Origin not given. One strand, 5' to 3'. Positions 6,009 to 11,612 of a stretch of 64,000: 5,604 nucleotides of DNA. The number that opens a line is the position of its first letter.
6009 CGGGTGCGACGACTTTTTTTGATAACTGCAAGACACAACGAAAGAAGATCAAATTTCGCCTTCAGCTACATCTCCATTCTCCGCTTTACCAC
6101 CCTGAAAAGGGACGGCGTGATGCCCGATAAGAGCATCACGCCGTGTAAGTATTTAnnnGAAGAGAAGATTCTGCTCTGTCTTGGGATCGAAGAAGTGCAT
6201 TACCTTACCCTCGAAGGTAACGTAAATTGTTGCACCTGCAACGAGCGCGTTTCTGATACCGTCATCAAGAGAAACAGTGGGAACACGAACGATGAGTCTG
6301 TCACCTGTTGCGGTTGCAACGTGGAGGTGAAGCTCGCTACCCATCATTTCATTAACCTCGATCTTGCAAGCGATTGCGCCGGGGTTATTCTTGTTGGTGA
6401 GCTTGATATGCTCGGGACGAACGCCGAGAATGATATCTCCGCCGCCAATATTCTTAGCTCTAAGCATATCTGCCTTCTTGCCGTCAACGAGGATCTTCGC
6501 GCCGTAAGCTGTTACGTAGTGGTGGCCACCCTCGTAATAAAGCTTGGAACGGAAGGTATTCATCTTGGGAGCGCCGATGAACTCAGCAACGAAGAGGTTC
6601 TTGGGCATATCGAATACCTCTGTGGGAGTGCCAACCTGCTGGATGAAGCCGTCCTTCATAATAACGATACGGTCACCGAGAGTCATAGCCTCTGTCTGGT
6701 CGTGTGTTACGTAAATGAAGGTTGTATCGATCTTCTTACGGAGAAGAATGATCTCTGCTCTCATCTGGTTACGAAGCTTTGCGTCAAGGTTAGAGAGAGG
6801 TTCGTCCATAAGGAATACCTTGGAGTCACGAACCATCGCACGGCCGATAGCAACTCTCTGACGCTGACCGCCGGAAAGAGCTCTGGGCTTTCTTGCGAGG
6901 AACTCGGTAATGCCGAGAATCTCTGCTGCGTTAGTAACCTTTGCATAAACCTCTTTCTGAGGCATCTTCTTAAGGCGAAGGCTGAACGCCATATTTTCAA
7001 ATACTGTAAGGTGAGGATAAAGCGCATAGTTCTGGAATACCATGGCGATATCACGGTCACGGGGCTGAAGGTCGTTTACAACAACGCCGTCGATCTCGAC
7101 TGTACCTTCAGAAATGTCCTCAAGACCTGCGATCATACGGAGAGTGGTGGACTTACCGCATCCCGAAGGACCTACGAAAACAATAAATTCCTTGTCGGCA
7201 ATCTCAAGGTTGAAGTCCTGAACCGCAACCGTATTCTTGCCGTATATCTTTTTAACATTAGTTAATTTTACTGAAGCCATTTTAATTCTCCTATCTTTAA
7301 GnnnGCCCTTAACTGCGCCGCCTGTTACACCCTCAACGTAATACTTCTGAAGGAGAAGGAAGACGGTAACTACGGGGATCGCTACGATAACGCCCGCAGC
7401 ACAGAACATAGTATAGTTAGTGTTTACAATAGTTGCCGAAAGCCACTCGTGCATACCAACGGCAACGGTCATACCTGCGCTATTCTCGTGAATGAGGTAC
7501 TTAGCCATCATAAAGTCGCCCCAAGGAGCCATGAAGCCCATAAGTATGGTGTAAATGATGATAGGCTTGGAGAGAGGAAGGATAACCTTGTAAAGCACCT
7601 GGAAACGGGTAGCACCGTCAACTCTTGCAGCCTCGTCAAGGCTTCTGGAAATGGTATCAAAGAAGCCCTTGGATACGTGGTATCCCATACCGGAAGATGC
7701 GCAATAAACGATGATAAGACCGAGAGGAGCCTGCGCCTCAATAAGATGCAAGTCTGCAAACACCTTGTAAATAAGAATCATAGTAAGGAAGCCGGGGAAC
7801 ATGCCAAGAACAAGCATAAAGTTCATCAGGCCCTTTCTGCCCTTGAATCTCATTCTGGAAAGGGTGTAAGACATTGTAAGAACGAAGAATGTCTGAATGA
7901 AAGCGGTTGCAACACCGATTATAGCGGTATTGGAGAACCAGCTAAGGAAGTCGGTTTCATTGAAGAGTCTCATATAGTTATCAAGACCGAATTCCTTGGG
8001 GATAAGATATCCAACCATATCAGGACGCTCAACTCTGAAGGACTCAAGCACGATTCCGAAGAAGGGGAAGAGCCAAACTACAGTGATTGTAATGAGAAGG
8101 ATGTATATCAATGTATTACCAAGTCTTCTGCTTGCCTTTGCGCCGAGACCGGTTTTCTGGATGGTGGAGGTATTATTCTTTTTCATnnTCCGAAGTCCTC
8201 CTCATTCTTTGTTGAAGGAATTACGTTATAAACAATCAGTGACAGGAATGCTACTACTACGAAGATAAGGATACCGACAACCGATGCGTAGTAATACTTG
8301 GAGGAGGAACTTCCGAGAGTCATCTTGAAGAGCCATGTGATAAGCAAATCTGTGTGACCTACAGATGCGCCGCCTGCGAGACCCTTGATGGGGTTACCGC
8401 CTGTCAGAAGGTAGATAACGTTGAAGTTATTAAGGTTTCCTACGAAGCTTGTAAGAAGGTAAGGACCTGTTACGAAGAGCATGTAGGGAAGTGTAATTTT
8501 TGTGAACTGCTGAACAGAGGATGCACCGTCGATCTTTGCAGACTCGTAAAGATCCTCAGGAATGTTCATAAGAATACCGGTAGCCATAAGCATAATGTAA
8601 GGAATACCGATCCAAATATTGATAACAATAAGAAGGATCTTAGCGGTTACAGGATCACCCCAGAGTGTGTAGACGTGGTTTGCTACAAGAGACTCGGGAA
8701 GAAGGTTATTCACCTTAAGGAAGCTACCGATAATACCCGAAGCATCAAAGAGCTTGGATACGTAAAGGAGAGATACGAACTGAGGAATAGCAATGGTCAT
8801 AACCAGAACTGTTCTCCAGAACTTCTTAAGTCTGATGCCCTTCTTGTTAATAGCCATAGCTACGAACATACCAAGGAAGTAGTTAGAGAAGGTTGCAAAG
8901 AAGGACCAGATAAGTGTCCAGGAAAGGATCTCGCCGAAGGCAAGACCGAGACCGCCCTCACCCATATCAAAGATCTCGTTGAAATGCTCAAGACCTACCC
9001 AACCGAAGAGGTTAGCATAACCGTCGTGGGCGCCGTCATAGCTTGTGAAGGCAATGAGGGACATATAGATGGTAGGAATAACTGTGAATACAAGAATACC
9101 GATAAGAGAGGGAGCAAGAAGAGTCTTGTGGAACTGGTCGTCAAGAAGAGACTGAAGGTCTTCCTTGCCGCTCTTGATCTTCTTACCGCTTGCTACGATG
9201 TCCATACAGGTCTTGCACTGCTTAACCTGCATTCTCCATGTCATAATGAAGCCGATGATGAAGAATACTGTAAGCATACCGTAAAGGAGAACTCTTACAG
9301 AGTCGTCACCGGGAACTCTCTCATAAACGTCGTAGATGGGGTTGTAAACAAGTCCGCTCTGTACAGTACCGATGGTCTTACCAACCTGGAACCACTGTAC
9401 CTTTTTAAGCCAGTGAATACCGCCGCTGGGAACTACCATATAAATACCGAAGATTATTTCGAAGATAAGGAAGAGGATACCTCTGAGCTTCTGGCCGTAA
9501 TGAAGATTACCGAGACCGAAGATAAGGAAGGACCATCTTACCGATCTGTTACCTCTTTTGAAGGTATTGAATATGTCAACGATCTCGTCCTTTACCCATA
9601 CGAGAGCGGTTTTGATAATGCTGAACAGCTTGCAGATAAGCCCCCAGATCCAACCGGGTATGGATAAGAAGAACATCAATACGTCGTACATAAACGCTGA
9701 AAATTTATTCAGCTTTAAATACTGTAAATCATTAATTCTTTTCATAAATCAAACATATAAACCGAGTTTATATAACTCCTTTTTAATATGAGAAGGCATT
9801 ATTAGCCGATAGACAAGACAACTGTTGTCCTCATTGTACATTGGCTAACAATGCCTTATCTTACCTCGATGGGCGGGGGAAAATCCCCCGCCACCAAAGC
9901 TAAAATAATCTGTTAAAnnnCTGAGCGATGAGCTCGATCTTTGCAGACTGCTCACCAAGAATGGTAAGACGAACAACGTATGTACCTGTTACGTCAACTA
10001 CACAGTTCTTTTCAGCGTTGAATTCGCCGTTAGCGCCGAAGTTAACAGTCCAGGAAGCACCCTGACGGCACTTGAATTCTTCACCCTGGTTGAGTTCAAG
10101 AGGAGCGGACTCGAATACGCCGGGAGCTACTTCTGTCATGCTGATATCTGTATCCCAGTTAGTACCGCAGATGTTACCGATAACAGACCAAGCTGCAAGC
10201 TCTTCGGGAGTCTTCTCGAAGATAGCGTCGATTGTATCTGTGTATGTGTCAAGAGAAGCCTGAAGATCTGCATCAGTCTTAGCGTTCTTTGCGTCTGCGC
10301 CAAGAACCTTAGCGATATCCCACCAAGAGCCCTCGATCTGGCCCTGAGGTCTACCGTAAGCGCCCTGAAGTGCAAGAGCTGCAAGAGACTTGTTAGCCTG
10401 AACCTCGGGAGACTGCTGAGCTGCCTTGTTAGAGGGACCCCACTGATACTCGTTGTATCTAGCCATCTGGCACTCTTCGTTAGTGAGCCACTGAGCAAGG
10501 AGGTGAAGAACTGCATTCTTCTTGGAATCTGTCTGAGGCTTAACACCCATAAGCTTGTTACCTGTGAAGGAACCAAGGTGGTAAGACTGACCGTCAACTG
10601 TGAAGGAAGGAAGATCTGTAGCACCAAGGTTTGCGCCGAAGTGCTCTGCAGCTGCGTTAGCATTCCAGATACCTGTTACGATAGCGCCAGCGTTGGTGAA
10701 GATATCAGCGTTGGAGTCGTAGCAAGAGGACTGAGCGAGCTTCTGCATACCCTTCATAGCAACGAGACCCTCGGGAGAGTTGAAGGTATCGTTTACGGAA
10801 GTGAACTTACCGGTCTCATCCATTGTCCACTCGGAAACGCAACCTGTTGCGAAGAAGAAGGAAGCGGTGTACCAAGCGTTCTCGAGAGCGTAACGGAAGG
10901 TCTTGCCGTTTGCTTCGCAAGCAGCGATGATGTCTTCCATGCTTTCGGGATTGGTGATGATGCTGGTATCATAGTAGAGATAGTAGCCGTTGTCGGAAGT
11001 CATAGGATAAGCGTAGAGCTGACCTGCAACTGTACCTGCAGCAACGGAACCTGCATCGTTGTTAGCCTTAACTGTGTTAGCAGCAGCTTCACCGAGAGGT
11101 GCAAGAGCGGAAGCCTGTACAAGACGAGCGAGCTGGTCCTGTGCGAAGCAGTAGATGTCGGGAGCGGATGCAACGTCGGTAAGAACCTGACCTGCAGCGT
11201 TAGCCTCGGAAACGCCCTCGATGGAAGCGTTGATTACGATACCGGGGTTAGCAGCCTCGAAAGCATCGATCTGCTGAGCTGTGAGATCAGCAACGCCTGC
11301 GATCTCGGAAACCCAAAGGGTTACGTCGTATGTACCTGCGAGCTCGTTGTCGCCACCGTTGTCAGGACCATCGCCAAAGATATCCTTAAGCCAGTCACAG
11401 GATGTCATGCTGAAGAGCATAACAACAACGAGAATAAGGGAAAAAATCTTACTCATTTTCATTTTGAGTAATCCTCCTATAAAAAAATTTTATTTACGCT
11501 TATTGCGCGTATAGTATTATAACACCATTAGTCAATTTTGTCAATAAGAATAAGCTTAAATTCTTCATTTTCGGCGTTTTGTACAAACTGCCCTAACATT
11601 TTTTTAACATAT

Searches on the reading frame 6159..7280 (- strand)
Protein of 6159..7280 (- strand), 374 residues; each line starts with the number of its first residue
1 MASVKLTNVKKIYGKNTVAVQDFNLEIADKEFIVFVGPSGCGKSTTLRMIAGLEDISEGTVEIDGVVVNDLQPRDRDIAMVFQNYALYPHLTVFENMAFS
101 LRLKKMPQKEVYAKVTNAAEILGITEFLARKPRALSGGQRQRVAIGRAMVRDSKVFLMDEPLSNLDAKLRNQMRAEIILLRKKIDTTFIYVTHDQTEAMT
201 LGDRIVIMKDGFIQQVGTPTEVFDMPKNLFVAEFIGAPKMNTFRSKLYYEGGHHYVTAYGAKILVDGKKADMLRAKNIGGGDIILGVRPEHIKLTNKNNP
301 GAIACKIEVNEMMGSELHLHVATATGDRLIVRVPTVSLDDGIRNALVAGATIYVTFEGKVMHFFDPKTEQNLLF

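Call 47: search_protein_families(library=pfam, proteins=[window:6159-7280:-])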
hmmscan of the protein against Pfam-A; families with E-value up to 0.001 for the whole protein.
window:6159-7280:- (374 aa): 7 families
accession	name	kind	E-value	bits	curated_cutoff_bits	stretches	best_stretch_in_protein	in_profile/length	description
PF00005.33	ABC_tran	-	7.3e-33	114.5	25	1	21-162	2-136/137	ABC transporter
PF08402.16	TOBE_2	-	1.7e-10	41.3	21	1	285-364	1-76/76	TOBE domain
PF17912.7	OB_MalK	-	1e-08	36.3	27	1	236-292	1-53/53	MalK OB fold domain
PF02463.25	SMC_N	-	2.9e-05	24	40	1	28-199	22-203/220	RecF/RecN/SMC N terminal domain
PF03215.21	Rad17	-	0.00036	20.9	23.8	1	23-78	38-92/186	Rad17 P-loop domain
PF13304.12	AAA_21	-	0.00059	20.4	27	0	32-56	1-25/304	AAA domain, putative AbiEii toxin, Type IV TA system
PF13401.12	AAA_22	-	0.0009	20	27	0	29-56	4-31/130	AAA domain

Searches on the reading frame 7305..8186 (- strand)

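Call 32: search_protein_families(library=pfam, proteins=[window:7305-8186:-])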
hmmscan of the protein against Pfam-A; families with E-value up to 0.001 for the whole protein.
window:7305-8186:- (294 aa): 1 family
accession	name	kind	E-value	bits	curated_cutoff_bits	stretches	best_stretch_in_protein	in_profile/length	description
PF00528.27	BPD_transp_1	-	2.6e-18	66.8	26.4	1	111-285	11-180/184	Binding-protein-dependent transport system inner membrane component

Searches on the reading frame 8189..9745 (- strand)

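Call 47: search_protein_families(library=pfam, proteins=[window:8189-9745:-])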
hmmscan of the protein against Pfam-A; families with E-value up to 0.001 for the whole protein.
window:8189-9745:- (519 aa): 1 family
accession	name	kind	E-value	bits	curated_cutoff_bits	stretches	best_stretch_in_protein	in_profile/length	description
PF00528.27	BPD_transp_1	-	4.5e-19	69.3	26.4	1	290-509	3-178/184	Binding-protein-dependent transport system inner membrane component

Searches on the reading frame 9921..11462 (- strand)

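Call 47: search_protein_families(library=pfam, proteins=[window:9921-11462:-])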
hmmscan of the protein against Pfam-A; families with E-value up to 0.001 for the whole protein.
window:9921-11462:- (514 aa): 1 family
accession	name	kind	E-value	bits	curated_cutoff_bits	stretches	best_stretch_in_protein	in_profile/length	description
PF13416.11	SBP_bac_8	-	9.3e-25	88.4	27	1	64-361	2-278/279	Bacterial extracellular solute-binding protein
